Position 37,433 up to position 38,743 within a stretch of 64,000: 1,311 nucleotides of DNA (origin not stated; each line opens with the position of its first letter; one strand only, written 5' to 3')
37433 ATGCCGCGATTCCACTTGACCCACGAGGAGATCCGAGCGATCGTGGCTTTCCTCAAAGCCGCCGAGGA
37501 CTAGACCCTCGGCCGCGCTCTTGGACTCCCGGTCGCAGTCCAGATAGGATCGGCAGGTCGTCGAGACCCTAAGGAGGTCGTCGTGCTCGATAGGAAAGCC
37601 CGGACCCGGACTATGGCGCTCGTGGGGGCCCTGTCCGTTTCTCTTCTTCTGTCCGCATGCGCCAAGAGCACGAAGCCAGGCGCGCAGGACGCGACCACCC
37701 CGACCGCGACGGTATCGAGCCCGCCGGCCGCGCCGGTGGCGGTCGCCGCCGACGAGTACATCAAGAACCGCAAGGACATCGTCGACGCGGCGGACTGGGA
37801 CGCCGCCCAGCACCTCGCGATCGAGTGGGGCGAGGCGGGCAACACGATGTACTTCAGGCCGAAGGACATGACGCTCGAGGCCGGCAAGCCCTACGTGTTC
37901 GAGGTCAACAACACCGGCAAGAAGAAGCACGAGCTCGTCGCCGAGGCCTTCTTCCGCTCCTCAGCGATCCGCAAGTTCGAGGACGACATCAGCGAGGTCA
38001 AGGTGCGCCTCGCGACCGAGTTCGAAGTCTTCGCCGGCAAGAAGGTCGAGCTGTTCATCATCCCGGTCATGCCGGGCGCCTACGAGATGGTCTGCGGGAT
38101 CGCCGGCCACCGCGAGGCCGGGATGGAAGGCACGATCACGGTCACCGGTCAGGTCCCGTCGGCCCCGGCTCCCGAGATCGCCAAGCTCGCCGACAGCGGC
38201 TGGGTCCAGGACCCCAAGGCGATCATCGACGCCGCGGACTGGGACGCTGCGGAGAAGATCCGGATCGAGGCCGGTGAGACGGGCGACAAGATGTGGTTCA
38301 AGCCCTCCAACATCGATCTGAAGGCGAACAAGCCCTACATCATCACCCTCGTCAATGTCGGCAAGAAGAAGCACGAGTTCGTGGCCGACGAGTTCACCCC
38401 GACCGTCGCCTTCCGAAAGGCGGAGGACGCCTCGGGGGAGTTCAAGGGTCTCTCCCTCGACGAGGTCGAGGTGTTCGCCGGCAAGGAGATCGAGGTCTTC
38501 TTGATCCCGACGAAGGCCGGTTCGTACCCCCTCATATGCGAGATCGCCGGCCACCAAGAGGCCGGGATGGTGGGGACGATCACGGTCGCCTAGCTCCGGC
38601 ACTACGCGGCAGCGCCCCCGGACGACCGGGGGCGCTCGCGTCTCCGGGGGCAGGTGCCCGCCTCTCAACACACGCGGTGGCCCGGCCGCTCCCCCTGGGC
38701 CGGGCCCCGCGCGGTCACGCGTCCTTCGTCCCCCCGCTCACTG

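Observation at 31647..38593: Minimal alternative-complex-III-like quinol-to-cupredoxin module next to a GAF histidine kinase and NarL regulator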

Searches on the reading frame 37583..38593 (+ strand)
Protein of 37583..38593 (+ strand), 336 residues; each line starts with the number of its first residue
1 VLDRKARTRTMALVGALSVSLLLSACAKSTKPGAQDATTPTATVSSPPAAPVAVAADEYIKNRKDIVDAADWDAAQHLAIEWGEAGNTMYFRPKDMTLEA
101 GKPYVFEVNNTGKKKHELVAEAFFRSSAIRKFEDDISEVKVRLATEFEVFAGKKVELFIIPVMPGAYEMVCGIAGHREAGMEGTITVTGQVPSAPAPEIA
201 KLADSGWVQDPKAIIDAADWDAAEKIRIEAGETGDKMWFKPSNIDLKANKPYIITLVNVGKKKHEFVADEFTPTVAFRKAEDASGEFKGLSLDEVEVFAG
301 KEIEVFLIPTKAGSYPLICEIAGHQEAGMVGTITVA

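Call 7: search_protein_families(library=pfam, proteins=[window:37583-38593:+], max_evalue=0.01)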
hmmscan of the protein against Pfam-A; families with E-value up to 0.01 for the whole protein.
window:37583-38593:+ (336 aa): 4 families
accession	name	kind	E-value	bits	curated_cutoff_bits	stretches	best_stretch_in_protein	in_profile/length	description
PF13473.12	Cupredoxin_1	-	1.2e-17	64.3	27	2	89-187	30-104/104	Cupredoxin-like domain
PF00127.26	Copper-bind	-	1.5e-13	51.5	21.2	2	83-187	6-98/99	Copper binding proteins, plastocyanin/azurin family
PF06525.17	SoxE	-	7.6e-09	35.7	21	1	150-191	101-142/149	Sulfocyanin (SoxE) domain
PF07731.20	Cu-oxidase_2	-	0.00027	21.2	20.4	0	240-335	31-133/137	Multicopper oxidase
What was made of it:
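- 37583..38593 (+): Lipoprotein with two tandem type-1 copper (cupredoxin) domains. Cupredoxin_1 64.3 and Copper-bind 51.5 bits, both above cutoff (call 7).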

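Call 8: search_protein_families(library=ncbifam, proteins=[window:37583-38593:+], max_evalue=0.01)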
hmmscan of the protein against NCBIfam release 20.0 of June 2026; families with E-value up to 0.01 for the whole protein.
window:37583-38593:+ (336 aa): 5 families
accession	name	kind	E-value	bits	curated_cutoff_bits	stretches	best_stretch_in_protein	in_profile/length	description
NF051440.1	CuResCopIPSEAE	equivalog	2.3e-14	53.6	280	1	294-335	137-178/180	copper-resistant cuproprotein CopI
TIGR02656.1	cyanin_plasto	equivalog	1.3e-12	47.9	87.85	2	81-187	4-98/99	plastocyanin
TIGR03094.1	sulfo_cyanin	equivalog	3.4e-10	39.7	168.4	2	151-190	148-187/195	sulfocyanin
NF047895.1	CuResCopI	equivalog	2.3e-09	37.2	200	1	238-334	79-175/176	copper-resistant cuproprotein CopI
TIGR03095.1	rusti_cyanin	equivalog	3.2e-06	27.4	146.7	0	310-335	122-147/148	rusticyanin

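Call 23: search_solved_structures(query=window:37583-38593:+, max_evalue=0.01, show_alignments=2)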
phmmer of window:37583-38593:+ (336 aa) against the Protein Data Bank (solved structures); distinct sequences matched with E-value up to 0.01: 2.
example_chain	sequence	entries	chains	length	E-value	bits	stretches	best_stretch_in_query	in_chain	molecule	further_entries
1lln_A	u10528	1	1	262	0.0075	18.8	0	201-258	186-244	Antiviral Protein 3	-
4hcf_A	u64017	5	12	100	0.0086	18.6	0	290-334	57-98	Cupredoxin 1 | Cytochrome B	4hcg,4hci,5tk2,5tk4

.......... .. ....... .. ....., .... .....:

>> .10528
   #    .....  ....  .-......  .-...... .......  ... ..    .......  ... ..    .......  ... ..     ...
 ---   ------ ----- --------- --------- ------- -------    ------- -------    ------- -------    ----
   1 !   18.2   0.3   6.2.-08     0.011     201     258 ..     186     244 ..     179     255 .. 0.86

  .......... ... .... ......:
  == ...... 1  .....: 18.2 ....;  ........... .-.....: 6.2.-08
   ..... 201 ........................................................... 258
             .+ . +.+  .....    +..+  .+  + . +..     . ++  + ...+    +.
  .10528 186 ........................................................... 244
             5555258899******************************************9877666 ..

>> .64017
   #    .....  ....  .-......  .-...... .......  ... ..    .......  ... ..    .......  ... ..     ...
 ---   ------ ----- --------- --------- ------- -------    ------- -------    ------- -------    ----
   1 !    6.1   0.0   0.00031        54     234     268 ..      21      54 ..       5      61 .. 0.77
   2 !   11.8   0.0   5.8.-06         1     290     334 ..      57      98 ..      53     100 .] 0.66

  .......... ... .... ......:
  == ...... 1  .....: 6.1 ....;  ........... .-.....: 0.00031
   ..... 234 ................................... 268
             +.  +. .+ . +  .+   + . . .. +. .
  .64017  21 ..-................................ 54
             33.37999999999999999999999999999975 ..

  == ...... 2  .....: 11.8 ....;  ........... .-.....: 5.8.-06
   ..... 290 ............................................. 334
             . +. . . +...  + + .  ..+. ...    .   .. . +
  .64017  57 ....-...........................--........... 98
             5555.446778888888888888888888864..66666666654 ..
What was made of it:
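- Closest known: Single-domain type-1 blue copper carriers. Different: No solved auracyanin matches at E <= 0.01 (call 23).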

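Call 43: find_homologous_proteins(query=window:37583-38593:+, max_evalue=0.00001)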
Query window:37583-38593:+ (336 aa): 292 proteins with E <= 0.00001 among 5536 candidates; the best 120 are listed.
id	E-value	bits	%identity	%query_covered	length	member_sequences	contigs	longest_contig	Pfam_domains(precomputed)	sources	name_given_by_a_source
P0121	7.3e-219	743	100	100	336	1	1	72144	PF06525.18,PF00127.27,PF13473.13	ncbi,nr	ncbi:MAG: cupredoxin domain-containing protein [Acidobacteria bacterium]|nr:cupredoxin domain-contai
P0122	1.2e-133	463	65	100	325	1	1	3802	PF00127.27,PF13473.13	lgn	-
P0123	1.1e-112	395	57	98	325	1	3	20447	PF13473.13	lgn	-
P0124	2.3e-111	390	56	99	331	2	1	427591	PF06525.18,PF00127.27,PF13473.13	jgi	jgi:uncharacterized cupredoxin-like copper-binding protein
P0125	7.5e-110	385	57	95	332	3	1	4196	PF06525.18,PF00127.27,PF13473.13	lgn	-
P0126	4.7e-109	383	54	99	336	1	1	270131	PF06525.18,PF00127.27,PF13473.13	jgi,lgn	jgi:uncharacterized cupredoxin-like copper-binding protein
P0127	6.2e-109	382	58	95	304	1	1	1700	PF13473.13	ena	-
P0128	2.1e-108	380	59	92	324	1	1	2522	PF07731.21,PF06525.18,PF00127.27,PF13473.13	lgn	-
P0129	5.8e-108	379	57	97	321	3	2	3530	PF07731.21,PF06525.18,PF00127.27,PF13473.13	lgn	-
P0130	1.3e-107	378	55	92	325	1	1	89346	PF06525.18,PF00127.27,PF13473.13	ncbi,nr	ncbi:MAG: hypothetical protein JJD92_07510 [Frankiaceae bacterium]|nr:hypothetical protein [Frankiac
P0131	7.9e-107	375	59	90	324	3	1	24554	PF06525.18,PF00127.27,PF13473.13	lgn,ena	-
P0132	1.1e-106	375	56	99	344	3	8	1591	PF06525.18,PF00127.27,PF13473.13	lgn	-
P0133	1.9e-106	374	55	97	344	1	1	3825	PF06525.18,PF00127.27,PF13473.13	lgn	-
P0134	2.4e-106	374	56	97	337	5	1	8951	PF06525.18,PF00127.27,PF13473.13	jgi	-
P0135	2.8e-105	370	55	99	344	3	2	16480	PF06525.18,PF00127.27,PF13473.13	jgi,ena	-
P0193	2.3e-95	338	51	97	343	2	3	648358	PF07731.21,PF06525.18,PF00127.27,PF13473.13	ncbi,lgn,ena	-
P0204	1.3e-94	335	53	94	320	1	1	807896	PF06525.18,PF00127.27,PF13473.13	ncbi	ncbi:MAG: cupredoxin domain-containing protein [Chloroflexota bacterium]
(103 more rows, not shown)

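Call 44: find_encoding_contigs(protein=P0130, flank=9000, max_places=1)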
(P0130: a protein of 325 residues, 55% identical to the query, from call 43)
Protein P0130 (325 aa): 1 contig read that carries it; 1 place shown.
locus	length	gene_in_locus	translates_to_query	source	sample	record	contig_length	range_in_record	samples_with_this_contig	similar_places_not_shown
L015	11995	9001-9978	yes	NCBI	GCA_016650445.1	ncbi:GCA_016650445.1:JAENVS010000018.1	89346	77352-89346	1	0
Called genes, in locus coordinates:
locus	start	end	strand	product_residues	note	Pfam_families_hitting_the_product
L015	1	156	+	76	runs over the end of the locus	PF19655:DUF6158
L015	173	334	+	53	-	-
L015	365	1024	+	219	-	PF00440:TetR_N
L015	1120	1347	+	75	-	PF11305:DUF3107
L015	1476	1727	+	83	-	-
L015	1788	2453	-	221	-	PF13794:Ferritin_fold-like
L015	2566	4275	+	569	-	PF00270:DEAD, PF04851:ResIII (weak), PF00271:Helicase_C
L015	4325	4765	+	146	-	-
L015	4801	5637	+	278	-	PF09995:MPAB_Lcp_cat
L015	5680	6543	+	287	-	PF00583:Acetyltransf_1, PF13673:Acetyltransf_10, PF13508:Acetyltransf_7, PF08445:FR47 (weak)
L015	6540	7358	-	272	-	PF12705:PDDEXK_1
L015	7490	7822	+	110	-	PF03551:PadR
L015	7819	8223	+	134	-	-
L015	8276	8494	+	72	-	-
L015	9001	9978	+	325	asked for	PF13473:Cupredoxin_1 (weak), PF00127:Copper-bind (faint), PF06525:SoxE (faint)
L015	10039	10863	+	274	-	PF13187:Fer4_9 (faint), PF12797:Fer4_2 (faint), PF12837:Fer4_6 (faint), PF13237:Fer4_10 (faint), PF12838:Fer4_7 (faint), PF13247:Fer4_11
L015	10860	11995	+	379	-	PF03916:NrfD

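Call 45: find_encoding_contigs(protein=P0204, flank=9000, max_places=1)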
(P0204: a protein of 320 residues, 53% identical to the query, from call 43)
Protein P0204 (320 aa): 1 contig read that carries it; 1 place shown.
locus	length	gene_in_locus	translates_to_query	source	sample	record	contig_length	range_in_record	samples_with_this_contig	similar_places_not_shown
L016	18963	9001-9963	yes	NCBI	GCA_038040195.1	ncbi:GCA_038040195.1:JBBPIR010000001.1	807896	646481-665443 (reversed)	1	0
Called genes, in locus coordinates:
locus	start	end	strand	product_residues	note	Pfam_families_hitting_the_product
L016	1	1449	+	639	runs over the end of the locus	PF17248:DUF5317, PF05977:MFS_3, PF07690:MFS_1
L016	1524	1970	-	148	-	PF10604:Polyketide_cyc2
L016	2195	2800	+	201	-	PF01872:RibD_C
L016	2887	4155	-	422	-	PF00930:DPPIV_N (faint), PF07676:PD40 (faint), PF26550:Tricorn_2nd, PF26549:Tricorn_N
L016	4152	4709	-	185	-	PF04542:Sigma70_r2, PF08281:Sigma70_r4_2, PF04545:Sigma70_r4 (weak)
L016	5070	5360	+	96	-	-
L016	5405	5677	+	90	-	PF12732:YtxH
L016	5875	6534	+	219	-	PF00211:Guanylate_cyc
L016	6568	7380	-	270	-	PF00561:Abhydrolase_1, PF12146:Hydrolase_4, PF12697:Abhydrolase_6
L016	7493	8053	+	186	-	PF13302:Acetyltransf_3, PF00583:Acetyltransf_1, PF13523:Acetyltransf_8 (weak)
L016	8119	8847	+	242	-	PF01135:PCMT, PF13649:Methyltransf_25 (weak)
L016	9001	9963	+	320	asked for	PF13473:Cupredoxin_1, PF00127:Copper-bind (faint), PF06525:SoxE (faint), PF13473:Cupredoxin_1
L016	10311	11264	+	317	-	PF00657:Lipase_GDSL, PF13472:Lipase_GDSL_2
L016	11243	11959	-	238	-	PF13847:Methyltransf_31 (weak), PF08241:Methyltransf_11, PF08242:Methyltransf_12, PF13649:Methyltransf_25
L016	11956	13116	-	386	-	PF13439:Glyco_transf_4, PF13579:Glyco_trans_4_4, PF20706:GT4-conflict, PF00534:Glycos_transf_1, PF13692:Glyco_trans_1_4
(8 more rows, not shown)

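Call 46: find_encoding_contigs(protein=P0193, flank=9000, max_places=1)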
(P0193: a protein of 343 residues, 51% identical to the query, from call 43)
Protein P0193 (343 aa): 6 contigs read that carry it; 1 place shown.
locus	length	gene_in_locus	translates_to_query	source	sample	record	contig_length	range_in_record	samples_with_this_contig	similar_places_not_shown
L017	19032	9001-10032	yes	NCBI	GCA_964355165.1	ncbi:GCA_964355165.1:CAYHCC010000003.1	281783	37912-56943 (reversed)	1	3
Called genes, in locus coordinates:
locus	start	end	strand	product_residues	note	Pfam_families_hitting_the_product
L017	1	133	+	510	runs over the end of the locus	PF00561:Abhydrolase_1, PF08386:Abhydrolase_4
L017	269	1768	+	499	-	PF00682:HMGL-like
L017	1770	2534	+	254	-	PF02348:CTP_transf_3, PF12804:NTP_transf_3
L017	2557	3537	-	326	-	PF01073:3Beta_HSD, PF01370:Epimerase, PF04321:RmlD_sub_bind, PF16363:GDP_Man_Dehyd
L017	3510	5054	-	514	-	PF00005:ABC_tran, PF02463:SMC_N (faint), PF13304:AAA_21 (faint), PF13476:AAA_23 (faint), PF12848:ABC_tran_Xtn, PF00005:ABC_tran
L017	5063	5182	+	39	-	-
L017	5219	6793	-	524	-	PF00389:2-Hacid_dh, PF02826:2-Hacid_dh_C, PF19304:PGDH_inter, PF01842:ACT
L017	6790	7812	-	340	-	PF00266:Aminotran_5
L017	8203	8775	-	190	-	PF00383:dCMP_cyt_deam_1, PF14437:MafB19-deam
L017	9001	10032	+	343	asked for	PF07731:Cu-oxidase_2 (faint), PF13473:Cupredoxin_1 (weak), PF00127:Copper-bind (faint), PF06525:SoxE (faint), PF13473:Cupredoxin_1 (weak)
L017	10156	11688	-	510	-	PF01370:Epimerase, PF05368:NmrA, PF13460:NAD_binding_10, PF11066:DUF2867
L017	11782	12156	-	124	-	PF02537:CRCB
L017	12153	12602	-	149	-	PF02537:CRCB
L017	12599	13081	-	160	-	PF00903:Glyoxalase, PF18029:Glyoxalase_6 (weak), PF22656:At5g48480-like_N (faint)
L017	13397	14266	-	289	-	PF02739:5_3_exonuc_N, PF01367:5_3_exonuc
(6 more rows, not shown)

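Call 67: predict_structure(alignment_id=A2)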
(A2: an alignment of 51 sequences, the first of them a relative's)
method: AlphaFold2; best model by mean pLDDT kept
length: 336 residues; sequences in the alignment: 51
mean_pLDDT: 90.7   pTM: 0.83
mean pLDDT of the five models: 90.7, 90.7, 89.7, 89.7, 89.6
residues with pLDDT >= 90: 283; 70-90: 2; 50-70: 27; < 50: 24
segments of 3 or more residues with pLDDT < 50: 1-3, 8-18
pLDDT, mean of each block of 10 residues (from residue 1): 44 46 49 52 64 91 98 98 97 98 99 98 98 98 97 99 97 98 97 97 96 98 98 98 98 99 98 98 98 97 99 98 98 98
secondary structure, 60 per line:
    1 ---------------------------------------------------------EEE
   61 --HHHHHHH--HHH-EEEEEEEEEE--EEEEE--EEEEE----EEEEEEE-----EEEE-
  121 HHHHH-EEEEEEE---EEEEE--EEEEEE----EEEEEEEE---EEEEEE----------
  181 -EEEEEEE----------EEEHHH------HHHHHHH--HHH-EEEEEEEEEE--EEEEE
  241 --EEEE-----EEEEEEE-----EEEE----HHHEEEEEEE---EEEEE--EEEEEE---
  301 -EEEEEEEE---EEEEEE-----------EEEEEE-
elements in order: E58-60 H63-69 E76-85 E88-92 E95-99 E104-110 E116-119 H121-125 E127-133 E137-141 E144-149 E154-161 E165-170 E182-188 E199-201 H211-217 E224-233 E236-240 E243-246 E252-258 E264-267 E275-281 E285-289 E292-297 E302-309 E313-318 E330-335

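Call 71: fold_search(model_id=the predicted structure, library=pdb)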
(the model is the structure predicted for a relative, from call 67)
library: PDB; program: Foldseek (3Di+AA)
matches with E <= 10: 1416; with E <= 0.001: 683
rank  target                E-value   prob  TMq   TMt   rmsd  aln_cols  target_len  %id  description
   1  6hbe_A                2.6e-14  1.00  0.29  0.24  16.2       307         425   14  Cu-containing nitrite reductase (NirK) from Thermus scotoductus SA-01 (released 2019-01-23)
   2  6hbe_C                2.7e-14  1.00  0.30  0.24  16.4       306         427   14  Cu-containing nitrite reductase (NirK) from Thermus scotoductus SA-01 (released 2019-01-23)
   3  9cpm                  1.6e-13  1.00  0.31  0.25  14.8       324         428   13  Thermus thermophilus HB27 laccase (Tth-Lac) mutant with partial deletion of beta-hairpin sequence (released 2025-02-05)
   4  6wcn                  3.2e-13  1.00  0.31  0.24  15.2       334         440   14  Crystal structure of Laccase from Thermus thermophilus HB27 with an open conformation of beta-hairpin (Average deposited (released 2021-03-31)
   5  3x1f                  4.0e-13  1.00  0.28  0.32  15.6       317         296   14  H294M mutant of copper-containing nitrite reductase from Geobacillus thermodenitrificans (released 2015-11-18)
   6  3x1e                  5.2e-13  1.00  0.29  0.32  15.6       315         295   14  Structure of copper-containing nitrite reductase from Geobacillus thermodenitrificans without chloride (released 2015-11-18)
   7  2xu9                  5.8e-13  1.00  0.31  0.25  16.2       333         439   14  Crystal structure of Laccase from Thermus thermophilus HB27 (released 2011-10-26)
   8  9kws                  6.8e-13  1.00  0.29  0.32  15.9       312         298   14  D98N mutant of a copper-containing nitrite reductase from Geobacillus thermodenitrificans (released 2025-06-11)
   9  3wia_I                7.2e-13  1.00  0.29  0.35  15.6       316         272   13  Crystal structure of the N-terminal 1-37 residues deleted mutant of Geobacillus copper nitrite reductase (released 2014-07-23)
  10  4zk8                  7.2e-13  1.00  0.29  0.32  15.8       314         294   14  Copper-containing nitrite reductase from thermophilic bacterium Geobacillus thermodenitrificans (Re-refined) (released 2015-05-20)
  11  3wia_A                9.4e-13  1.00  0.29  0.35  15.6       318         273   14  Crystal structure of the N-terminal 1-37 residues deleted mutant of Geobacillus copper nitrite reductase (released 2014-07-23)
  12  3wni                  9.4e-13  1.00  0.28  0.31  15.8       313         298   13  1.50 A resolution crystal structure of dioxygen bound copper-containing nitrite reductase from Geobacillus thermodenitri (released 2014-12-10)
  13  6w2k_A                9.4e-13  1.00  0.31  0.25  16.1       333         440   14  Crystal structure of laccase from Thermus thermophilus HB27 in reducing conditions (Na2,S2,O2, 20 min) (released 2021-03-10)
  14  3wkq                  1.3e-12  1.00  0.29  0.32  15.6       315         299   14  Copper-containing nitrite reductase from Geobacillus thermodenitrificans in complex with formate (released 2013-12-11)
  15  8p9v_C                1.3e-12  1.00  0.26  0.31  15.1       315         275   11  Crystal Structure of Two-Domain Laccase mutant M199G/R240H/D268N from Streptomyces griseoflavus (released 2024-04-10)
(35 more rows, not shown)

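Call 81: search_protein_families(library=ncbifam, proteins=[L015:10866-11993:+, L015:10039-10863:+], max_evalue=0.01)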
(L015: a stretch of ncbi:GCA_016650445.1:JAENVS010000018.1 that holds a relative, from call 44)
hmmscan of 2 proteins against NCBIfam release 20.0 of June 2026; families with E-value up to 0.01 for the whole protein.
L015:10866-11993:+ (376 aa): 1 family
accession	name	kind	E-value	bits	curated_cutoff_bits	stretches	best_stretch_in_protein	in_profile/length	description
NF045798.1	DsrP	equivalog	4.9e-26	92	350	2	13-148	7-138/346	sulfate reduction electron transfer complex DsrMKJOP subunit DsrP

L015:10039-10863:+ (274 aa): 39 families (the best 25 are shown)
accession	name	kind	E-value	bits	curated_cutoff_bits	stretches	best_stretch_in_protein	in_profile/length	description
NF045797.1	DsrO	equivalog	1.6e-54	184.9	200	1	18-263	2-234/235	sulfate reduction electron transfer complex DsrMKJOP subunit DsrO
NF011569.0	PRK14993.1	equivalog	4.8e-39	134.3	416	2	18-165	2-151/244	tetrathionate reductase subunit TtrB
NF041715.1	arsenate_red_ArrB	equivalog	1.3e-33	116.5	450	2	64-168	4-111/233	arsenate respiratory reductase iron-sulfur subunit ArrB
NF041782.1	mnquin_red_QrcC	equivalog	1.1e-32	113.7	400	1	63-263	1-225/239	menaquinone reductase iron-sulfur cluster-binding subunit QrcC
TIGR03149.1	cyt_nit_nrfC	equivalog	2.9e-32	111.8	377.6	2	19-165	2-146/225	cytochrome c nitrite reductase Fe-S protein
TIGR02951.1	DMSO_dmsB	equivalog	3.8e-30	105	214.1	2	66-165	5-116/161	DMSO/selenate family reductase complex B subunit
TIGR03478.1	DMSO_red_II_bet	subfamily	1.9e-27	96.1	480.7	2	111-264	128-254/321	DMSO reductase family type II enzyme, iron-sulfur subunit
NF042979.1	EthbenzDh_ebdB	equivalog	1.3e-23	83.5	740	2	114-267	153-279/354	ethylbenzene dehydrogenase subunit beta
NF045715.1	sulf_resp_HmcB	equivalog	4.7e-23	81.7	420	2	105-221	99-196/307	sulfate respiration complex iron-sulfur protein HmcB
NF038355.1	FDH3_beta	equivalog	1.2e-22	80.9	240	1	66-222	6-163/180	formate dehydrogenase FDH3 subunit beta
NF008134.0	PRK10882.1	equivalog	6.9e-22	77.9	263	3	113-170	112-170/329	hydrogenase 2 operon protein HybA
NF009408.0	PRK12769.1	equivalog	1.7e-17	62.8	1003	1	66-230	6-151/659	formate-dependent uric acid utilization protein AegA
TIGR01660.1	narH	equivalog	1.1e-16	60.3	524.05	1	109-226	176-275/492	nitrate reductase subunit beta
NF007658.0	PRK10330.1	equivalog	2e-16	60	260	1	65-219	5-153/181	electron transport protein HydN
TIGR01582.1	FDH-beta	equivalog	3.5e-14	52.6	334.7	1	113-221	92-180/283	formate dehydrogenase subunit beta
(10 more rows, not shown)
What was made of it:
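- Tried and rejected: HMM score calibration was used instead (calls 8, 81).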
